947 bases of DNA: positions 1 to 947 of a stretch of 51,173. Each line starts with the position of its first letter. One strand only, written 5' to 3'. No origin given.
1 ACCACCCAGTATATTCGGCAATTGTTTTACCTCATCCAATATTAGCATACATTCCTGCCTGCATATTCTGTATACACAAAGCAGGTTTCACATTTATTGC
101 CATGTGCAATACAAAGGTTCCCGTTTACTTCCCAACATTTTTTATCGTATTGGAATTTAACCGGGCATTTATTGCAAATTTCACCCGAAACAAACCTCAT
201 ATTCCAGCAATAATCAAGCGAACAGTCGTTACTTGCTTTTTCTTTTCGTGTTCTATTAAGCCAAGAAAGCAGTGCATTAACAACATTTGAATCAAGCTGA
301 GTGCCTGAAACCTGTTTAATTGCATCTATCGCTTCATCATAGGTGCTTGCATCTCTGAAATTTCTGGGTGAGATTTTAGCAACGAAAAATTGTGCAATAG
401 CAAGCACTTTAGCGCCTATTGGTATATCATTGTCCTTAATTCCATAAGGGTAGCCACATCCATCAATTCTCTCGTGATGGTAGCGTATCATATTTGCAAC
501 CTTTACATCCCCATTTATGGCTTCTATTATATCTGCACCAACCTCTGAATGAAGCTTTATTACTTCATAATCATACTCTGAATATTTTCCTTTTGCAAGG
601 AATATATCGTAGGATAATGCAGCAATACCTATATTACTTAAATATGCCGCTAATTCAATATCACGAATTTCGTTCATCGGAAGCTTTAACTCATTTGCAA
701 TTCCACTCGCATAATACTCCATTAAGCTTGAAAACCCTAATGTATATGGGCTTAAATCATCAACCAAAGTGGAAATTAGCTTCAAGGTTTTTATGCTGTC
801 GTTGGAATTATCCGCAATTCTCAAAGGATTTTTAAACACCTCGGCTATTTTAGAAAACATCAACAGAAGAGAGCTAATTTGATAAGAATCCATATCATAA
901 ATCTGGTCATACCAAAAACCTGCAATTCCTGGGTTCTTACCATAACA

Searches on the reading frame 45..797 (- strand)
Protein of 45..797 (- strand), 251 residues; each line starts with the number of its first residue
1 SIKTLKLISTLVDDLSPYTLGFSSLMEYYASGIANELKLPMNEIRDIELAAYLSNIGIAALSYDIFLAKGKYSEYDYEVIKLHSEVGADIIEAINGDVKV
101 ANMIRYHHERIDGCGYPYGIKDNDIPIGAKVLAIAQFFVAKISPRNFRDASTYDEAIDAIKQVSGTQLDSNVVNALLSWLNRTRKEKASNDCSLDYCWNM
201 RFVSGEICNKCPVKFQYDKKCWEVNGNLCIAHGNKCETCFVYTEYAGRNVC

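Call 71: search_solved_structures(query=window:45-797:-, max_evalue=0.001, show_alignments=2)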
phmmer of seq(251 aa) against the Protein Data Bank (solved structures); distinct sequences matched with E-value up to 0.001: 5.
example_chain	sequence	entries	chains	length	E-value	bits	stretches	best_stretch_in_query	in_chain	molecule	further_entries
5z7c_A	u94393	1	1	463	5.3e-21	78.6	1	9-182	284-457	3'3'-cGAMP-specific phosphodiesterase 3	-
9rbz_A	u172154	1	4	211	1.5e-18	70.6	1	4-181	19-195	HD domain/sensory box protein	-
9rc0_A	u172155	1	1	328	4.2e-18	69.1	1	4-181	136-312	HD domain/sensory box protein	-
4mcw_A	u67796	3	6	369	3.6e-15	59.5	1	26-177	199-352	Metal dependent phosphohydrolase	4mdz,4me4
4r8z_A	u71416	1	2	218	3.4e-10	43.2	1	43-178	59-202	Cyclic di-GMP phosphodiesterase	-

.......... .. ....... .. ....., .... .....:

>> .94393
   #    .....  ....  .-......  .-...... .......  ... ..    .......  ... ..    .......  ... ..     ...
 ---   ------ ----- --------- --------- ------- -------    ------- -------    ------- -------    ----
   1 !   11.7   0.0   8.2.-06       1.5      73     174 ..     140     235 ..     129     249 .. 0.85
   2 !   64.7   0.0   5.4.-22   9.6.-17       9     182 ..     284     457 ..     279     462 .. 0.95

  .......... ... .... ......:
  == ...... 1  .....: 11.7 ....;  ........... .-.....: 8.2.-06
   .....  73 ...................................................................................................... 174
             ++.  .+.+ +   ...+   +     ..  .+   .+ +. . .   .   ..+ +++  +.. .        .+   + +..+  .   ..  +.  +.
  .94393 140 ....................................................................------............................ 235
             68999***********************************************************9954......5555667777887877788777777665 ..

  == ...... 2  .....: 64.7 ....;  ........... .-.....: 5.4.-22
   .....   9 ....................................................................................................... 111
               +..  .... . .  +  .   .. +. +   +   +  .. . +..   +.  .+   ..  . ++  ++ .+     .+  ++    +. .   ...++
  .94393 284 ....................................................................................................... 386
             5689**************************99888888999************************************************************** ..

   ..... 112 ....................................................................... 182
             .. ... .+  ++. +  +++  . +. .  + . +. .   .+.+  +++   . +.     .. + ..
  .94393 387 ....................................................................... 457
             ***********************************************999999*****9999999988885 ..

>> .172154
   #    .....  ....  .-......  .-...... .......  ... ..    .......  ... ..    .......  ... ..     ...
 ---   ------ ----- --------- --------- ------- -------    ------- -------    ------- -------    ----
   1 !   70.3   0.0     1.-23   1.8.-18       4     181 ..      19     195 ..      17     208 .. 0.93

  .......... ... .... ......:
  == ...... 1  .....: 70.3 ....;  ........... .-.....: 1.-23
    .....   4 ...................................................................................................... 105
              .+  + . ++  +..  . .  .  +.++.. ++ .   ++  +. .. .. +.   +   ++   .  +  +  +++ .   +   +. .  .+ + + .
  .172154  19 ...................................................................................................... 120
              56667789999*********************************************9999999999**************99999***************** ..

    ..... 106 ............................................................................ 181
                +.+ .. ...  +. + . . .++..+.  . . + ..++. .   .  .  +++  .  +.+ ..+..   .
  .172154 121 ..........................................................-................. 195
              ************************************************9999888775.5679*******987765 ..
